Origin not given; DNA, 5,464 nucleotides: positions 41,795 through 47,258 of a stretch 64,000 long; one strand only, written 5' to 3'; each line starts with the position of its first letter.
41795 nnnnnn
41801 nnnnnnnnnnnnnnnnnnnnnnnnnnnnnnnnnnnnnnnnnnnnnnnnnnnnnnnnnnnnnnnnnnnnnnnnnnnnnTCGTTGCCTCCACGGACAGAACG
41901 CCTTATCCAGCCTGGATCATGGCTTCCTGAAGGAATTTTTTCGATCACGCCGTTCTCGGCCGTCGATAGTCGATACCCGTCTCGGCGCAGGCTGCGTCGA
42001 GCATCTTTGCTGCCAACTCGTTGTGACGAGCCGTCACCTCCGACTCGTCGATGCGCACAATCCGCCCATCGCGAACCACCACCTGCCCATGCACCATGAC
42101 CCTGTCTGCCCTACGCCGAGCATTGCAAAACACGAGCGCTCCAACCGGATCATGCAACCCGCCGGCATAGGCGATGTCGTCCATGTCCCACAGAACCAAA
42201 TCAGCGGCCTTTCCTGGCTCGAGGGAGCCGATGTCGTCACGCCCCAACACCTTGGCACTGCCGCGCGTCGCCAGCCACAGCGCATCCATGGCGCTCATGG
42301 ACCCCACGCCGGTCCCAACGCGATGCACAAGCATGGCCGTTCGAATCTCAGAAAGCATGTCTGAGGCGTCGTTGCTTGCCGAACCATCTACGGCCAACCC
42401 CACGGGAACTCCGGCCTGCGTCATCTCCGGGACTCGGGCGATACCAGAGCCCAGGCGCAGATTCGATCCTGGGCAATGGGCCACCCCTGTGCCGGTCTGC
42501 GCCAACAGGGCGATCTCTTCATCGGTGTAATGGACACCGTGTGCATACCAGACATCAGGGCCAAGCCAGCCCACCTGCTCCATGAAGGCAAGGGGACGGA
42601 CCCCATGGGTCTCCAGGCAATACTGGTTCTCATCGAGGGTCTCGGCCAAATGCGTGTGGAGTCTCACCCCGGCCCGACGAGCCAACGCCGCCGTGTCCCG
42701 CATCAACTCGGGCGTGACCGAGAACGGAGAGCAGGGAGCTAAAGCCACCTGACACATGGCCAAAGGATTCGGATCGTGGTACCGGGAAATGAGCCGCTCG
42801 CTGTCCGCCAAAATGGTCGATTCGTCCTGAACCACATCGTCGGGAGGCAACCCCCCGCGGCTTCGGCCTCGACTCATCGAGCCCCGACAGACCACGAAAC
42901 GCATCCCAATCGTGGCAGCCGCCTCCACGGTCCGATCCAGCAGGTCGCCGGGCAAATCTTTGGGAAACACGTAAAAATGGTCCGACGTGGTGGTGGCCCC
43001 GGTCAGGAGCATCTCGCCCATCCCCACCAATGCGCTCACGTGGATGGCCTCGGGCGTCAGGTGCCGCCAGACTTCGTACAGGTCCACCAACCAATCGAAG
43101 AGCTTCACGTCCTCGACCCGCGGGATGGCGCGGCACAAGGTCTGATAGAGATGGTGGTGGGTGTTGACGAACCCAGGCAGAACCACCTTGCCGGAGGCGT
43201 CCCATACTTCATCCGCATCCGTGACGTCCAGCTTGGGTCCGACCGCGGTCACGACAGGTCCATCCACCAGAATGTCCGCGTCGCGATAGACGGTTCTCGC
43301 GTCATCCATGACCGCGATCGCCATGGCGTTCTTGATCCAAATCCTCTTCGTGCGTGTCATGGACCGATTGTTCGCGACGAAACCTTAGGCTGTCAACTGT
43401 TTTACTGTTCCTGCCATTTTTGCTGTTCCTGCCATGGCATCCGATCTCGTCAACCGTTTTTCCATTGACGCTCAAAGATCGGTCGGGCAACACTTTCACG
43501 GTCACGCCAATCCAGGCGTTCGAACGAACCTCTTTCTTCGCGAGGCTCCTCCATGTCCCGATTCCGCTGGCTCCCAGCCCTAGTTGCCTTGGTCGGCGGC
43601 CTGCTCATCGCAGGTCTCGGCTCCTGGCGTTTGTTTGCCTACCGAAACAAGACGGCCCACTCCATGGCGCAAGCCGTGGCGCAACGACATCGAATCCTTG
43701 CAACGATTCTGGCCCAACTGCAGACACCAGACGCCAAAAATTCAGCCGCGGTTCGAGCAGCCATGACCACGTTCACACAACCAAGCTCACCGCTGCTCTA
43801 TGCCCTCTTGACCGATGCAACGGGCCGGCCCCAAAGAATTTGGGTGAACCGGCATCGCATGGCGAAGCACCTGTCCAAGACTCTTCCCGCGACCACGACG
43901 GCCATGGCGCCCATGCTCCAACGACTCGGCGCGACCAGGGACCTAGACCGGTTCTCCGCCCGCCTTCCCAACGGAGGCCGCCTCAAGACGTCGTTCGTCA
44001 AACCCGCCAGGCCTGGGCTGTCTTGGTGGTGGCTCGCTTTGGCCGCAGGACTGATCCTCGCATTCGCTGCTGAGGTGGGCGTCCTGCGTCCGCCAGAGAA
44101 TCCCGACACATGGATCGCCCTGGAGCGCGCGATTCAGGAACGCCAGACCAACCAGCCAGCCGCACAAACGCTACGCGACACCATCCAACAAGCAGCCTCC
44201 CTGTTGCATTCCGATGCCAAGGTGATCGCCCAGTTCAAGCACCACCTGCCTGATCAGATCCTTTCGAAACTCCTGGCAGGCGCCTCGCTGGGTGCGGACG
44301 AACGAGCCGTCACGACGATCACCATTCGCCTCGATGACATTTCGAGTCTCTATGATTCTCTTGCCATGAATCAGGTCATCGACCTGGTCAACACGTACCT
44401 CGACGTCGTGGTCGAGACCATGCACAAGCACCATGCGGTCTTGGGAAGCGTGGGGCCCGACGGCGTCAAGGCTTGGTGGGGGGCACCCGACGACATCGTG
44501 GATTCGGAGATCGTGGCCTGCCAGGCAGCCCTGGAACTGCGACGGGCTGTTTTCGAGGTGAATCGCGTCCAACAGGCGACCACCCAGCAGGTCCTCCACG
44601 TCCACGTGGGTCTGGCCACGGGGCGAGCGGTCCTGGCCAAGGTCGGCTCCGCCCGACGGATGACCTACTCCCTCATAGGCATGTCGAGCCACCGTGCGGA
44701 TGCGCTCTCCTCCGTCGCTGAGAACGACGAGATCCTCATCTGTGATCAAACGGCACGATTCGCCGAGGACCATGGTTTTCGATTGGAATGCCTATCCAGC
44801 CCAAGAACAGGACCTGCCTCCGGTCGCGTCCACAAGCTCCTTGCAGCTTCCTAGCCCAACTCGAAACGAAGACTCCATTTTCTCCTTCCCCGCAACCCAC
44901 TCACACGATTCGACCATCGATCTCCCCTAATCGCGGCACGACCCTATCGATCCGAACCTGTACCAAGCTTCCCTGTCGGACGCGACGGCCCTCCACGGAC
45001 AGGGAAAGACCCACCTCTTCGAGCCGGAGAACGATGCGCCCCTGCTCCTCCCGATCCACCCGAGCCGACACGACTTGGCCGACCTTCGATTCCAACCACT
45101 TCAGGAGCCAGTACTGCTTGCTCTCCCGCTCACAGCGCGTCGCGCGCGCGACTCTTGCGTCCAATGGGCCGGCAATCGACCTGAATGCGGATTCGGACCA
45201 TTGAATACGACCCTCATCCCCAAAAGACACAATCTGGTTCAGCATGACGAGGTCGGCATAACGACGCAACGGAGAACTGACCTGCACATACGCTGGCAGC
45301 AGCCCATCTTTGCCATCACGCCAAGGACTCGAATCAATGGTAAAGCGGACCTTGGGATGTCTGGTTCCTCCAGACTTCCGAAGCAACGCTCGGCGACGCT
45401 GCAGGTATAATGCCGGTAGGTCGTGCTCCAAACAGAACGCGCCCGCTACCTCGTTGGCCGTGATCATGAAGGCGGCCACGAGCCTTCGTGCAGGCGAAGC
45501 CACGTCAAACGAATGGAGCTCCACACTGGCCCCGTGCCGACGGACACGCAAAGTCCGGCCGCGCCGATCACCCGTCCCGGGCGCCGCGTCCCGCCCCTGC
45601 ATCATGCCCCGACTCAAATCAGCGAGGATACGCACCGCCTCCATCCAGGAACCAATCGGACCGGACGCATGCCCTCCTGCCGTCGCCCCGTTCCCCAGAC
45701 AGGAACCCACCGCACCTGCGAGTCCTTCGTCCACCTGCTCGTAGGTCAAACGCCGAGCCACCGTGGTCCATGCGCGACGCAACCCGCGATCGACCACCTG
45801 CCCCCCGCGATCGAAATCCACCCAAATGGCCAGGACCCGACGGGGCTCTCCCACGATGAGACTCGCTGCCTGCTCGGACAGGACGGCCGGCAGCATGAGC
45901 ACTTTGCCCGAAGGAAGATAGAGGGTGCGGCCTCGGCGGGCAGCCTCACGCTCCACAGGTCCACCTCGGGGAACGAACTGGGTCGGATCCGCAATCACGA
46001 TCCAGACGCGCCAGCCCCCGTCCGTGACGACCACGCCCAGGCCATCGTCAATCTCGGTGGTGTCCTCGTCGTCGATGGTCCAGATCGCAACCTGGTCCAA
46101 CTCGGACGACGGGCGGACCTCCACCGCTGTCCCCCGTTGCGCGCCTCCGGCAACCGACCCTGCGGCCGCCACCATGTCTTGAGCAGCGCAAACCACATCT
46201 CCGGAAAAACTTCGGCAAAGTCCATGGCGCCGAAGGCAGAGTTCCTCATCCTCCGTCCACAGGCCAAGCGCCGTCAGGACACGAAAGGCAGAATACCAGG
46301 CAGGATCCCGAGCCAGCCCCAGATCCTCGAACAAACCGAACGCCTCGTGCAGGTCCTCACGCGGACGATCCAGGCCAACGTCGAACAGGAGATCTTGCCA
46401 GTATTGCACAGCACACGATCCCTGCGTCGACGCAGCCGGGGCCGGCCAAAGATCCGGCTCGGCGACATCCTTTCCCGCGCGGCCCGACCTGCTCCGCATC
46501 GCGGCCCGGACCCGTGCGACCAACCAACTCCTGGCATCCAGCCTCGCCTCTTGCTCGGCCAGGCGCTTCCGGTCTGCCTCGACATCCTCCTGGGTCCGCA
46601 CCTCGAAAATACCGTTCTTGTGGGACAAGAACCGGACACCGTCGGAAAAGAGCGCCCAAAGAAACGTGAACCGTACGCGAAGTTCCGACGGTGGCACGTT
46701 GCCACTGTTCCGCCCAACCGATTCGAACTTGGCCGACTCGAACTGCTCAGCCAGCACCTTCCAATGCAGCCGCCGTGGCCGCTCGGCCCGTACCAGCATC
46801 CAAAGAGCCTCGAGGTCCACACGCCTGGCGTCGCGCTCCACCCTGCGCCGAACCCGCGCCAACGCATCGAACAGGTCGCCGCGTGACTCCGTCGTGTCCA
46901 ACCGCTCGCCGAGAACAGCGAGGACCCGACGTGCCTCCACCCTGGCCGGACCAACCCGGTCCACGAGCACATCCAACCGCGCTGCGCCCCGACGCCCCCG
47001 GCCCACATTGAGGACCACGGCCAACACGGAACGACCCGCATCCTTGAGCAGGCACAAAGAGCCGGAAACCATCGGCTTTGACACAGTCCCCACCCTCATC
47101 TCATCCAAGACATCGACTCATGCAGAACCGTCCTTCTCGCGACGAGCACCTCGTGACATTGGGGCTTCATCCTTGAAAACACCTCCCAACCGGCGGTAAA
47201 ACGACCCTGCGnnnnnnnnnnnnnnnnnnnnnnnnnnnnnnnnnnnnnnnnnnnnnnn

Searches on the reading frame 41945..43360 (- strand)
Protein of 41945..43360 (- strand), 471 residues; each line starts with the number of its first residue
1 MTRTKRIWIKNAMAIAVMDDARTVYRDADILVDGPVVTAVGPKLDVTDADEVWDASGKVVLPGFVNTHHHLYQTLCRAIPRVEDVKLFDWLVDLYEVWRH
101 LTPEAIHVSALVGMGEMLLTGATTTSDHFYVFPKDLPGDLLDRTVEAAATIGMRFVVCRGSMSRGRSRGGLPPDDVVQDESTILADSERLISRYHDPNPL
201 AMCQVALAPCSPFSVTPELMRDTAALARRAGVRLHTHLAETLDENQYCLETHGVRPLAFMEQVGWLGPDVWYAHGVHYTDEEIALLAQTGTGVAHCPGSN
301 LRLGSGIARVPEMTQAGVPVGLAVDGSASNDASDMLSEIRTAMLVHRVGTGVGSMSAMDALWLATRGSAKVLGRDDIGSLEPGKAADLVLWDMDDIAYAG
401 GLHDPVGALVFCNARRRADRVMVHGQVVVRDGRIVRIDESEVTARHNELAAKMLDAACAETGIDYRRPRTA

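Call 45: search_protein_families(library=pfam, proteins=[window:41945-43360:-], max_evalue=0.0001)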
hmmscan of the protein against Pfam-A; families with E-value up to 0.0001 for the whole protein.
window:41945-43360:- (471 aa): 2 families
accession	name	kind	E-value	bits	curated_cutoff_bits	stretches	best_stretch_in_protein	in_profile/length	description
PF01979.26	Amidohydro_1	-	6.9e-65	220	25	1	59-428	1-345/345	Amidohydrolase family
PF07969.17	Amidohydro_3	-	2.2e-20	74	29.7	1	193-429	245-472/472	Amidohydrolase family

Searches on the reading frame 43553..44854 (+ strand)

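Call 45: search_protein_families(library=pfam, proteins=[window:43553-44854:+], max_evalue=0.0001)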
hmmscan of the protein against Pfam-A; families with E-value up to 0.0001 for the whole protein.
window:43553-44854:+ (433 aa): 1 family
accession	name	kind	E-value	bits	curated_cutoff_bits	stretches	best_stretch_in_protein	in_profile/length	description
PF00211.25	Guanylate_cyc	-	6.7e-07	29.5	21.9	1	273-414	29-165/183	Adenylate and Guanylate cyclase catalytic domain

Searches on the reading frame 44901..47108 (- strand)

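Call 45: search_protein_families(library=pfam, proteins=[window:44901-47108:-], max_evalue=0.0001)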
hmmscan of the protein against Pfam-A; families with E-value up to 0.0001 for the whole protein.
window:44901-47108:- (735 aa): 1 family
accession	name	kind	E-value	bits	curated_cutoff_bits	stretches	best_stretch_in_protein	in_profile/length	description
PF00773.25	RNB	-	5.5e-45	154.5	29.3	1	336-570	3-226/326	RNB domain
